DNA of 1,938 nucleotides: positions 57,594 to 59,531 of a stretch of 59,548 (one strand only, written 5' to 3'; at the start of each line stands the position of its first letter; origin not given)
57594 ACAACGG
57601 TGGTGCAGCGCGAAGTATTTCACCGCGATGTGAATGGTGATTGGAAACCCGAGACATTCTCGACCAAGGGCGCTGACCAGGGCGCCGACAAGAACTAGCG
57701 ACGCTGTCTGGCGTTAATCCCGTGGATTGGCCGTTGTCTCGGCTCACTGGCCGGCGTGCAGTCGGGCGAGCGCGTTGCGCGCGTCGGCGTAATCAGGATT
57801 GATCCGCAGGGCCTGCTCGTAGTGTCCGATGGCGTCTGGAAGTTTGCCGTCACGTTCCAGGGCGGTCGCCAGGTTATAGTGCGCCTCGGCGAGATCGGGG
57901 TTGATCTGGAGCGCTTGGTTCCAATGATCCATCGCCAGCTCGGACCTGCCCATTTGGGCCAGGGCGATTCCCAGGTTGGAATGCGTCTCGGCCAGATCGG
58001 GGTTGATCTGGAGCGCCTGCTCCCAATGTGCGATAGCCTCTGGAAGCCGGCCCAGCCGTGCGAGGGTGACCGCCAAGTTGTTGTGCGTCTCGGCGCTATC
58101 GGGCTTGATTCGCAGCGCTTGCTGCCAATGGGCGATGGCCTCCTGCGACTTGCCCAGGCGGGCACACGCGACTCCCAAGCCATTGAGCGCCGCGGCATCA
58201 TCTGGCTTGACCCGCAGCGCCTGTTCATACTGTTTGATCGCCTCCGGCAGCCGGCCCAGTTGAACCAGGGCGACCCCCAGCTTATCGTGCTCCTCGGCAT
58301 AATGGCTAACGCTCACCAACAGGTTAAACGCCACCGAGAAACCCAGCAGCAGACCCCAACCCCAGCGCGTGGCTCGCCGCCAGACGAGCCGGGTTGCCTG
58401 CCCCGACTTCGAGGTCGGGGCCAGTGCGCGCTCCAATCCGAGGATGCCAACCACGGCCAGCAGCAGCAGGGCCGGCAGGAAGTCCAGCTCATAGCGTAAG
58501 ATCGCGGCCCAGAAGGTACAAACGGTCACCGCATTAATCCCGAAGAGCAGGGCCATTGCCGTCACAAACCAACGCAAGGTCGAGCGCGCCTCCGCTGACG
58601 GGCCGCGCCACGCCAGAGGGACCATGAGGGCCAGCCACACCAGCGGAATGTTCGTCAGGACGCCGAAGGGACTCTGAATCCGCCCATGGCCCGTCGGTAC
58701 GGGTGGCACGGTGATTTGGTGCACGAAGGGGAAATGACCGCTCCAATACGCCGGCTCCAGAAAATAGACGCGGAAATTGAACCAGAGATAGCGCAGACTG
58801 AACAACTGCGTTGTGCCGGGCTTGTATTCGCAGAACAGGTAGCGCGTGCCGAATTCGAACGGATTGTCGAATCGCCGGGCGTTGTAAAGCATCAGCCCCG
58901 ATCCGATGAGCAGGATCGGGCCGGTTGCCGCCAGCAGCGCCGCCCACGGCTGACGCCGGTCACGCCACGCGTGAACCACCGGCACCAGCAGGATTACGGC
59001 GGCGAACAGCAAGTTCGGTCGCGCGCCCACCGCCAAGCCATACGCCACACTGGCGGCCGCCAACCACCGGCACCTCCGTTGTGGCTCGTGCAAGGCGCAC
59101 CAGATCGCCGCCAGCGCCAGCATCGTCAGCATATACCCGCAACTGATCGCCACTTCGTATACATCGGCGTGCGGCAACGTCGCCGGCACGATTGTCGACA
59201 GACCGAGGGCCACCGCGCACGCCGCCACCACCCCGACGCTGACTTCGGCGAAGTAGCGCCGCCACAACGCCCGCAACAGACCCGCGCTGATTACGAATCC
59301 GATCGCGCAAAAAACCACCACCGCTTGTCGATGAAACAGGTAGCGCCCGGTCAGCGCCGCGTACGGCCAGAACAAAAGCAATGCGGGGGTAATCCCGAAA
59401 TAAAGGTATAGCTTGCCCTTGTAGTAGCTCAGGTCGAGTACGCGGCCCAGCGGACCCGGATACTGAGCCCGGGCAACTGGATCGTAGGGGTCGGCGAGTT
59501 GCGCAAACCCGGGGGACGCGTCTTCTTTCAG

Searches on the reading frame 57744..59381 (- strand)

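Call 7: search_protein_families(library=pfam, proteins=[window:57744-59381:-], max_evalue=0.01)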
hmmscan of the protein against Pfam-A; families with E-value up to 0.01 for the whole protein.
window:57744-59381:- (545 aa): 25 families
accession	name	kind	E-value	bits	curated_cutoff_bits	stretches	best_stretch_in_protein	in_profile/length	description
PF13414.12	TPR_11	-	1.1e-50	169.5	26.8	5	442-478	6-42/42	TPR repeat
PF00515.34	TPR_1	-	6e-46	152.9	27.8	5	430-462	1-33/34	Tetratricopeptide repeat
PF07719.23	TPR_2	-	8.5e-43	141.4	27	5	430-462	1-33/34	Tetratricopeptide repeat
PF13431.12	TPR_17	-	8.7e-30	100.9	24.4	5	487-518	2-33/34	Tetratricopeptide repeat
PF13424.12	TPR_12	-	2e-29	102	30.1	4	429-493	2-74/77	Tetratricopeptide repeat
PF13432.12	TPR_16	-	3.3e-29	101.4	32.7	4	368-430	3-65/65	Tetratricopeptide repeat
PF13428.12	TPR_14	-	4e-24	83.1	23.5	5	499-541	2-44/44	Tetratricopeptide repeat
PF13181.12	TPR_8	-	3.2e-22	77.2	25.7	1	367-395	6-34/34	Tetratricopeptide repeat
PF14559.12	TPR_19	-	9.6e-19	67.9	25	4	372-430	1-59/68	Tetratricopeptide repeat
PF13176.12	TPR_7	-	4.6e-16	57.9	27.9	1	500-533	1-34/36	Tetratricopeptide repeat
PF13374.12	TPR_10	-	5.2e-14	52.2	27.5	1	434-459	6-31/42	Tetratricopeptide repeat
PF13371.12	TPR_9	-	2.8e-12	46.9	35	2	407-463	6-62/73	Tetratricopeptide repeat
PF24575.1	TPR_Slam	-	1.4e-10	41.9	35.2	0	472-512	55-95/104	Surface lipoprotein assembly modifier, N-terminal TPR repeats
PF07721.20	TPR_4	-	3.4e-10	40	27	1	431-455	2-26/26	Tetratricopeptide repeat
PF13174.12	TPR_6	-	3.6e-10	40.2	26.3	0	499-530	1-32/33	Tetratricopeptide repeat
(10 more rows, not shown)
